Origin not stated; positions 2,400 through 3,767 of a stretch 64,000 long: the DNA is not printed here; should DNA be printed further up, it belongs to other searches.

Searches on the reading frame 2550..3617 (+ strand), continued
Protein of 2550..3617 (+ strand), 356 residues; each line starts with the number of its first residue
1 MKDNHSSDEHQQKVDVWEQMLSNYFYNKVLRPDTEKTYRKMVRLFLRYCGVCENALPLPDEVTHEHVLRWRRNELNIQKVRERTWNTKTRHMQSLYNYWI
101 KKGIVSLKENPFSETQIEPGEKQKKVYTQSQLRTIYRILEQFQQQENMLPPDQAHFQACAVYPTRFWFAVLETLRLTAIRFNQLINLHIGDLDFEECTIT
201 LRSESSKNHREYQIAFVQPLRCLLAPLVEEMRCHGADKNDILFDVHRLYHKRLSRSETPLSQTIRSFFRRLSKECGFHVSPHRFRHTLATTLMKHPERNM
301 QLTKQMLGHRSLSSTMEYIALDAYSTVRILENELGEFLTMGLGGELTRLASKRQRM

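Call 83: search_protein_families(proteins=[window:2550-3617:+], library=ncbifam, max_evalue=0.001)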
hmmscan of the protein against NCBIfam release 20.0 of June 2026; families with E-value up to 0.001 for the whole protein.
window:2550-3617:+ (356 aa): 9 families
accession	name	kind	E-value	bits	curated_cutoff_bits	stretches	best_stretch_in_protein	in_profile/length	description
NF040815.2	recomb_XerA_Arch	equivalog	9.3e-23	81.1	220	1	32-323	14-256/263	site-specific tyrosine recombinase/integron integrase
TIGR02224.1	recomb_XerC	equivalog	6e-18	65.2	335.15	1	28-324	11-280/295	tyrosine recombinase XerC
TIGR02225.1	recomb_XerD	equivalog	2.3e-15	56.7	329.6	1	25-320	8-273/290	site-specific tyrosine recombinase XerD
NF001399.0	PRK00283.1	subfamily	2.1e-14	53.5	279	1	17-319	9-281/300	tyrosine recombinase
NF003462.0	PRK05084.1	equivalog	2.2e-13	49.7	267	1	176-324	206-347/360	tyrosine recombinase XerS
NF011946.0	PRK15417.1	equivalog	1.1e-08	34.6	435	0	260-321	253-315/337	integron integrase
NF007371.0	PRK09871.1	subfamily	3.5e-06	26.7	222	1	177-326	38-179/198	tyrosine-type DNA invertase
NF002331.0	PRK01287.1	subfamily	3.6e-06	26.2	371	1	168-318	165-309/365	site-specific tyrosine recombinase XerC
TIGR02249.1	integrase_gron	subfamily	6.5e-06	25.7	265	0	270-319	248-298/315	integron integrase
